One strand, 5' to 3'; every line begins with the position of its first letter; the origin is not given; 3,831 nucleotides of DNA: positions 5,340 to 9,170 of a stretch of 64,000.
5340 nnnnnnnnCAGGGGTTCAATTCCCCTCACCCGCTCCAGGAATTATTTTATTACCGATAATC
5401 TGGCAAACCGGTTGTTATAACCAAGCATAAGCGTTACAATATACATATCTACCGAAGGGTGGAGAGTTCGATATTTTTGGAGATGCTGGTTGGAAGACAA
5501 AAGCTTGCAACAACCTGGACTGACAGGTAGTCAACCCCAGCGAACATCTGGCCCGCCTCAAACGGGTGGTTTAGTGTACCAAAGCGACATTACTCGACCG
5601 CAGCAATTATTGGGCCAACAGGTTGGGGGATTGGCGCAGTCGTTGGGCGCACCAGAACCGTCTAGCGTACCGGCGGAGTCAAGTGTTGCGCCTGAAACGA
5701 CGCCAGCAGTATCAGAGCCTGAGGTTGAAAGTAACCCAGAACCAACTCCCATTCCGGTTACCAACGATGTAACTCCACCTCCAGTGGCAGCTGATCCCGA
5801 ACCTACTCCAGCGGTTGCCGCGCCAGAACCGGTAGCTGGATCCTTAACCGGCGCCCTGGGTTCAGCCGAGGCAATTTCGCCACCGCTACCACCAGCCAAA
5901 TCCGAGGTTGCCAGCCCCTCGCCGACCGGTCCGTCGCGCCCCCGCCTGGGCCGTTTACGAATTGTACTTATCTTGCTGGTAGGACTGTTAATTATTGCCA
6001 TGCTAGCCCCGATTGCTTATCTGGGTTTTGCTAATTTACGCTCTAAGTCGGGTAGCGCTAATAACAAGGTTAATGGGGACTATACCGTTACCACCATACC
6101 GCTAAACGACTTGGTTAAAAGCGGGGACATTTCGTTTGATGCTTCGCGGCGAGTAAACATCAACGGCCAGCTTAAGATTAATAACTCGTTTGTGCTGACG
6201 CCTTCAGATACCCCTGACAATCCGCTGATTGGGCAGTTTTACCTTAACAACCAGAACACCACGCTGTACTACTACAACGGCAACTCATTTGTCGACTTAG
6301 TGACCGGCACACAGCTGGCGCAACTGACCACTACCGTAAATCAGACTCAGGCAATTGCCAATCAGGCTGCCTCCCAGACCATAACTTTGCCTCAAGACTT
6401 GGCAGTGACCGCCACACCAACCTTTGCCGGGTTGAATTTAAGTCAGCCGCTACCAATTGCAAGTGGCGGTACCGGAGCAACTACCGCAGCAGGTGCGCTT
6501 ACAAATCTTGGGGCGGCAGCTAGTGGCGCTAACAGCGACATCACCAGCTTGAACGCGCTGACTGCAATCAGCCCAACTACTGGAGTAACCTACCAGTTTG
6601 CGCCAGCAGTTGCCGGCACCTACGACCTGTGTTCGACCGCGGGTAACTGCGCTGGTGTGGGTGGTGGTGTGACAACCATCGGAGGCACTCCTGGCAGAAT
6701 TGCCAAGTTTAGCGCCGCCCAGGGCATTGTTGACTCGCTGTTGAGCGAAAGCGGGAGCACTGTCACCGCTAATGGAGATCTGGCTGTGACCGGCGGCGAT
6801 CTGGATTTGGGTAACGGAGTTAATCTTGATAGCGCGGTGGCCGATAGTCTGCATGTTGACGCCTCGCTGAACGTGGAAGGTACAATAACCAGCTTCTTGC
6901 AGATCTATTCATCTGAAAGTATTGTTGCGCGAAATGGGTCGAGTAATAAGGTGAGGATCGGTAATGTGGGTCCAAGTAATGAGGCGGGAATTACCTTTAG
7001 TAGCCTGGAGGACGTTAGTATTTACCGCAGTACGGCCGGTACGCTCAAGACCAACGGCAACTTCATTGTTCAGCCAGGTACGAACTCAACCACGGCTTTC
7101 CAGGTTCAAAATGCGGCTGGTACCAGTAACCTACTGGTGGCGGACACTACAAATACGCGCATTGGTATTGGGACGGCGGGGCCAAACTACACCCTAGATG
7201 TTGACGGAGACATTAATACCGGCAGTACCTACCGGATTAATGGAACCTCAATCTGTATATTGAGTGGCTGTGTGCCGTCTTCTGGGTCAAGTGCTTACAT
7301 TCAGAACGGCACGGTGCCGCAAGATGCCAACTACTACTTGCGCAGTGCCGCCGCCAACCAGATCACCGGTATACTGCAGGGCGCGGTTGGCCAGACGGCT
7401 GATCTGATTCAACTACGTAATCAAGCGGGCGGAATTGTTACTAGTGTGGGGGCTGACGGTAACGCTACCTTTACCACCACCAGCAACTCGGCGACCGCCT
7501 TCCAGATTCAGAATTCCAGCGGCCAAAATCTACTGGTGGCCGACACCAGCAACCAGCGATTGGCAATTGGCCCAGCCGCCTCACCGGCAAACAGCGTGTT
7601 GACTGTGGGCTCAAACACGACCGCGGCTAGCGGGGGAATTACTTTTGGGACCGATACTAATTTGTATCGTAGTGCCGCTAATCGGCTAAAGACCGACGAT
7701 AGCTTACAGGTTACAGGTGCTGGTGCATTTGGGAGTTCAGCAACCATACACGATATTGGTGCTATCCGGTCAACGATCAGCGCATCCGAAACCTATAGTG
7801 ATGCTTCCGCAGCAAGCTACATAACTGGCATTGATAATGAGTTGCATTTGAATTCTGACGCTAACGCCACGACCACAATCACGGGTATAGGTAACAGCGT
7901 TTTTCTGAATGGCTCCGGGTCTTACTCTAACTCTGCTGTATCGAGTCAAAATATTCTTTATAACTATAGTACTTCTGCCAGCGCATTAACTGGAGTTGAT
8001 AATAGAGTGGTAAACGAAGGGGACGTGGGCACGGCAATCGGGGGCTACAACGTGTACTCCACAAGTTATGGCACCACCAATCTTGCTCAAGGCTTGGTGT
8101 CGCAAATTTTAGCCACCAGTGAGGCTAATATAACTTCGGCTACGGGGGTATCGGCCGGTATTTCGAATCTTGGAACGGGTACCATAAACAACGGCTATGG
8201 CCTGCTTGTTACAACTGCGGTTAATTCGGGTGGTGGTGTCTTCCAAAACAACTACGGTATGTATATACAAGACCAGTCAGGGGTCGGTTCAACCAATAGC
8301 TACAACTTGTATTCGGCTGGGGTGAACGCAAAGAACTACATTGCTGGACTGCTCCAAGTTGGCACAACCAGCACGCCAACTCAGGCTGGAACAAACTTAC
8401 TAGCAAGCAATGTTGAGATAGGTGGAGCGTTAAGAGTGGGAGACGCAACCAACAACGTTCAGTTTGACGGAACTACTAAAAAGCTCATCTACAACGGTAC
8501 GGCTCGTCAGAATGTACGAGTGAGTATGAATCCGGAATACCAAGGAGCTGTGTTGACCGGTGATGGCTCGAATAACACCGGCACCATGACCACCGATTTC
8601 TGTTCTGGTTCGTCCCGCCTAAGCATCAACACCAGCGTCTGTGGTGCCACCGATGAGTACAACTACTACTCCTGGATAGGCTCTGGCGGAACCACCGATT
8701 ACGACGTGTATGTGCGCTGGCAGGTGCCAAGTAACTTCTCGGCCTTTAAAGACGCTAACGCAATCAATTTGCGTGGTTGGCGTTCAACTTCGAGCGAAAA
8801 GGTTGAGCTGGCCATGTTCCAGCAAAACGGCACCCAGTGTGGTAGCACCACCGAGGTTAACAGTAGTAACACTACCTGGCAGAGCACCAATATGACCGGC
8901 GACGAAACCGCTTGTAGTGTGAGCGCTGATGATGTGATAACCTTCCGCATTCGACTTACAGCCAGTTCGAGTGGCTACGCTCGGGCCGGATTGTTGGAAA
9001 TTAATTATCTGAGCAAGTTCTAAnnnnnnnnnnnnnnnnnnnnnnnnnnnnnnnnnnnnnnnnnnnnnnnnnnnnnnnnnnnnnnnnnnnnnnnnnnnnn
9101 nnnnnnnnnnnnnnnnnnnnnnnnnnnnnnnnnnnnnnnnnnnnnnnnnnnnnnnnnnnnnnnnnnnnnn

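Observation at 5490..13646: Tandem giant surface proteins (1177 and 1540 aa) with tail-fibre-like repeats, an internally duplicated ~200-aa Cys-containing domain and about seven ~55-aa propeller-like repeats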

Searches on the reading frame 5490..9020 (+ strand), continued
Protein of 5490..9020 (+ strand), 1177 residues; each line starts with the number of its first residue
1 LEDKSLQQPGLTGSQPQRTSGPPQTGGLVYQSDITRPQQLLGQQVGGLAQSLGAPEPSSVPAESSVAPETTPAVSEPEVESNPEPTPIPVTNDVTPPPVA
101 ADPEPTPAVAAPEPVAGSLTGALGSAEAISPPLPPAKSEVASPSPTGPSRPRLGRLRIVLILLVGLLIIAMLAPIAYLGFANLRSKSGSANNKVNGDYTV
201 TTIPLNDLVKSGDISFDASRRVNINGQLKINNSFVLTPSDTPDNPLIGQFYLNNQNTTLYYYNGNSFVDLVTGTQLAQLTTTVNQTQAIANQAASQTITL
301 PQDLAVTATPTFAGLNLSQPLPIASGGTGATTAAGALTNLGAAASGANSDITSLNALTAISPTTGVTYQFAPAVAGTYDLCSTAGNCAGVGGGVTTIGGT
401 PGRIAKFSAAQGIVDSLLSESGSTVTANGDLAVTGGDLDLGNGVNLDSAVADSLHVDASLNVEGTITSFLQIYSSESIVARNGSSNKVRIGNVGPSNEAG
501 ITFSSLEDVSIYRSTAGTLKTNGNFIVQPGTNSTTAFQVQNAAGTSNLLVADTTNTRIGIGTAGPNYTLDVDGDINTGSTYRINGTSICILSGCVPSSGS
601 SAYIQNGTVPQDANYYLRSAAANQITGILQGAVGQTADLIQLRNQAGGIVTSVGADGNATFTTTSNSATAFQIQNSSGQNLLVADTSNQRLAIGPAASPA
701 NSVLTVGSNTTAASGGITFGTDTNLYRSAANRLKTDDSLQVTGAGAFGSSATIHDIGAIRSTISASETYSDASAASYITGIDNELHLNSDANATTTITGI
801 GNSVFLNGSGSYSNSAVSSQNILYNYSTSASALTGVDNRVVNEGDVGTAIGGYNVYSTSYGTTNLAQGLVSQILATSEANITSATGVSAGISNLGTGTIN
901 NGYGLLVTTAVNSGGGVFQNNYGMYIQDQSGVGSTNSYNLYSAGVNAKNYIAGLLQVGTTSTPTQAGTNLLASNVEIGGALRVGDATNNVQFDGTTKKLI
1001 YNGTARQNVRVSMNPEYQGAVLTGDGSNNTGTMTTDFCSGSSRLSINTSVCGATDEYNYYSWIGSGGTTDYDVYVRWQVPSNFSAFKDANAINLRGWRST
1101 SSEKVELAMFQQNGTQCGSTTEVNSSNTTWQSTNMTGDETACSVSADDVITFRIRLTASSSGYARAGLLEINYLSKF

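Call 73: find_encoding_contigs(protein=P0157, flank=7000, max_places=1)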
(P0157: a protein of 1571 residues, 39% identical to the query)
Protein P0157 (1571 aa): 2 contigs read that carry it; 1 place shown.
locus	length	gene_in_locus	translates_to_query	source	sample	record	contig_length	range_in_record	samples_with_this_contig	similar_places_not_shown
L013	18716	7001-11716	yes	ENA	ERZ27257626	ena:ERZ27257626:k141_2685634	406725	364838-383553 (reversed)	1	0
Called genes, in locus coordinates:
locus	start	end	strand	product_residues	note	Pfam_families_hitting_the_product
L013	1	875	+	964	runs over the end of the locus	PF00133:tRNA-synt_1, PF09334:tRNA-synt_1g (weak), PF08264:Anticodon_1, PF19302:DUF5915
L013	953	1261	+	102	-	PF00829:Ribosomal_L21p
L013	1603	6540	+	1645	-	PF01344:Kelch_1 (faint), PF25210:Kelch_FKB95 (faint)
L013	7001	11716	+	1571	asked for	-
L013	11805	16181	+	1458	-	PF13415:Beta-prop_FBX42, PF24681:Kelch_KLHDC2_KLHL20_DRC7, PF24981:Beta-prop_ATRN-LZTR1 (weak), PF01344:Kelch_1 (weak), PF24681:Kelch_KLHDC2_KLHL20_DRC7, PF13415:Beta-prop_FBX42, PF13415:Beta-prop_FBX42, PF24681:Kelch_KLHDC2_KLHL20_DRC7, +4 more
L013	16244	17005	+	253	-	PF00142:Fer4_NifH (weak), PF01656:CbiA, PF02374:ArsA_ATPase (weak), PF06564:CBP_BcsQ (weak), PF09140:MipZ, PF10609:ParA, PF13614:AAA_31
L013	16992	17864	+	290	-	PF02195:ParB_N, PF17762:HTH_ParB, PF23552:ParB_C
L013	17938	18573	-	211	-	PF10502:Peptidase_S26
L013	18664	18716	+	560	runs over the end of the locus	PF03816:LytR_cpsA_psr, PF13399:LytR_C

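Call 74: find_encoding_contigs(protein=P0183, flank=7000, max_places=1)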
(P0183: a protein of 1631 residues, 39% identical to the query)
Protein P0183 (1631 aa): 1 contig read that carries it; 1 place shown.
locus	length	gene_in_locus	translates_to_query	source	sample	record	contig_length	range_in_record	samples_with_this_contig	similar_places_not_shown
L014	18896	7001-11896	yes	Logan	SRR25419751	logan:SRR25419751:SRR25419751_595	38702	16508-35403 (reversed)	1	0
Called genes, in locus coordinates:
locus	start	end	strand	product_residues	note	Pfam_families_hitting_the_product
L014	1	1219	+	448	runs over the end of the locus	PF18073:Zn_ribbon_LapB, PF03266:NTPase_1 (faint), PF13481:AAA_25, PF03796:DnaB_C (faint), PF06745:ATPase, PF23442:DUF7125, PF13479:AAA_24 (weak), PF13541:ChlI (weak), +1 more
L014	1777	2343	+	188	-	-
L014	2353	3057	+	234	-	PF04203:Sortase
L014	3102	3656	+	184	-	-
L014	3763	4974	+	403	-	PF07497:Rho_RNA_bind, PF00006:ATP-synt_ab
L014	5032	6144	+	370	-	PF01476:LysM, PF23462:LysM3_NFP (faint), PF23473:LysM3_LYK4_5, PF01476:LysM, PF01551:Peptidase_M23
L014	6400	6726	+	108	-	-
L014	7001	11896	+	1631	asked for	PF00376:MerR, PF12728:HTH_17 (weak), PF13384:HTH_23 (faint), PF13411:MerR_1, PF00376:MerR, PF13411:MerR_1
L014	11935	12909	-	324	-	PF22888:FIMAH (weak)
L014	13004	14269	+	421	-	-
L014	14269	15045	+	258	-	-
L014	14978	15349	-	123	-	-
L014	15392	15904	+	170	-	-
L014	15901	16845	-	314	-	-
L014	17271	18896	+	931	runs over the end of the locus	PF08239:SH3_3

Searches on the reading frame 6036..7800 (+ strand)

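Call 85: search_dna_similar(query=window:6036-7800:+, collection=phages, mode=protein, max_evalue=0.001, max_rows=25)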
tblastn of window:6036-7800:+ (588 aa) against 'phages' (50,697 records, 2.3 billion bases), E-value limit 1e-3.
No match.

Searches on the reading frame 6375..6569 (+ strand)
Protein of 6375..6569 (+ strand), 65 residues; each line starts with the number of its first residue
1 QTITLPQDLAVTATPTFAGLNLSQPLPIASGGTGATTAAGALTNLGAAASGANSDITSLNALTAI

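Call 86: search_dna_similar(query=window:6375-6569:+, collection=phages, mode=protein, max_evalue=10, max_rows=15)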
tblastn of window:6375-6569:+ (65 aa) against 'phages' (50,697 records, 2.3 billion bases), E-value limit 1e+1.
Records with a match: 27; places in all: 27; records where one place covers at least 80% of the query: 0.
Best place of each record, by identity: 60-80% 26; <60% 1.
By first word of the organism name: Arthrobacter 26; Bacteriophage 1.
By host as written in the record: Arthrobacter sp. ATCC 21022 23; Arthrobacter sp. (ATCC 21022) 3; - 1.
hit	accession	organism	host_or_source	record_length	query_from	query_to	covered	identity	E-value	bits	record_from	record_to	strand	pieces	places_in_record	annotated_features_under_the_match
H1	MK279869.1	Arthrobacter phage OurGirlNessie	Arthrobacter sp. ATCC 21022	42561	3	23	32%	66.7%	6e+0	30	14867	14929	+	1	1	16: minor tail protein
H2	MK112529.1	Arthrobacter phage BigMack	Arthrobacter sp. (ATCC 21022)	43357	3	23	32%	66.7%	6e+0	30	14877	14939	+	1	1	16: minor tail protein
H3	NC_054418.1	Arthrobacter phage BigMack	Arthrobacter sp. (ATCC 21022)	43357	3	23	32%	66.7%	6e+0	30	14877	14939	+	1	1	16: minor tail protein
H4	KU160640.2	Arthrobacter phage Bennie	Arthrobacter sp. ATCC 21022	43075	3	23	32%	66.7%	6e+0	30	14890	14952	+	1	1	16: minor tail protein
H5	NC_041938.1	Arthrobacter phage Bennie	Arthrobacter sp. ATCC 21022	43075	3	23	32%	66.7%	6e+0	30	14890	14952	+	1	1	16: minor tail protein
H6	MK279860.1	Arthrobacter phage Lasagna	Arthrobacter sp. ATCC 21022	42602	3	23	32%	66.7%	6e+0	30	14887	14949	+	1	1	16: minor tail protein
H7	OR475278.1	Arthrobacter phage Makoto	Arthrobacter sp. ATCC 21022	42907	3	23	32%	66.7%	6e+0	30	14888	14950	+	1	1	16: minor tail protein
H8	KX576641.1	Arthrobacter phage Lucy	Arthrobacter sp. ATCC 21022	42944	3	23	32%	66.7%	6e+0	30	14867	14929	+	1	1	minor tail protein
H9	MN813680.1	Arthrobacter phage LilStuart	Arthrobacter sp. ATCC 21022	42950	3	23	32%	66.7%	6e+0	30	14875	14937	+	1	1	16: minor tail protein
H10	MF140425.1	Arthrobacter phage PitaDog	Arthrobacter sp. ATCC 21022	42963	3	23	32%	66.7%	6e+0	30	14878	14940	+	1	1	16: minor tail protein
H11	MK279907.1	Arthrobacter phage HeadNerd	Arthrobacter sp. ATCC 21022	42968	3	23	32%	66.7%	6e+0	30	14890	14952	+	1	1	16: minor tail protein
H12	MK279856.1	Arthrobacter phage Huckleberry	Arthrobacter sp. ATCC 21022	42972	3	23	32%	66.7%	6e+0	30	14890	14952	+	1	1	16: minor tail protein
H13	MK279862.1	Arthrobacter phage Lennox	Arthrobacter sp. ATCC 21022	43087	3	23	32%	66.7%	6e+0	30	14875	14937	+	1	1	16: minor tail protein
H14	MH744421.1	Arthrobacter phage Moki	Arthrobacter sp. ATCC 21022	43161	3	23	32%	66.7%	6e+0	30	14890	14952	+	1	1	16: minor tail protein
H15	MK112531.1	Arthrobacter phage Bodacious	Arthrobacter sp. (ATCC 21022)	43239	3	23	32%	66.7%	6e+0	30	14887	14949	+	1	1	16: minor tail protein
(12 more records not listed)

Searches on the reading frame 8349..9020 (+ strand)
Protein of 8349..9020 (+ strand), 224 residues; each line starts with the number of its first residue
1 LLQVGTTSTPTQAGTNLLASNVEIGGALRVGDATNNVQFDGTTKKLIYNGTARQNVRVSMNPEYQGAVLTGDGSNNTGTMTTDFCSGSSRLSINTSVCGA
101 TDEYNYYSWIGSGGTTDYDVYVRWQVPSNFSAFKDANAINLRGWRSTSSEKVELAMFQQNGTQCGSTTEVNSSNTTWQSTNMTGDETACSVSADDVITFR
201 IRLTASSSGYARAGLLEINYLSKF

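Call 91: search_protein_families(library=pfam, proteins=[window:8349-9020:+], max_evalue=10)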
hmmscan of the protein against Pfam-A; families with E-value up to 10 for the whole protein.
window:8349-9020:+ (224 aa): 2 families
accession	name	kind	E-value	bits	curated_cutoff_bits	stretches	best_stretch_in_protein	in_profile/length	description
PF17997.7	Cry1Ac_D5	-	0.066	13.5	25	1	42-115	77-143/173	Insecticidal delta-endotoxin CryIA(c) domain 5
PF23718.1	DUF7160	-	0.3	11.6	27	1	159-179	7-27/54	Family of unknown function (DUF7160)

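Call 93: find_homologous_proteins(query=window:8349-9020:+)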
Query window:8349-9020:+ (224 aa): 5 proteins with E <= 0.001 among 419 candidates.
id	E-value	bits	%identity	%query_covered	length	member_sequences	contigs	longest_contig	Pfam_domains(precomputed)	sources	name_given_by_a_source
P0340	3.1e-53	199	45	100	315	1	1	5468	-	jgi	jgi:hypothetical protein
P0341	2.2e-36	144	79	38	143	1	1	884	-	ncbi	-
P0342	2.4e-35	140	46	76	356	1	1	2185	-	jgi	-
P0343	4.7e-29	120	46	64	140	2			-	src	-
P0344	5.1e-14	71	31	87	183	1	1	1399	-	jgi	jgi:hypothetical protein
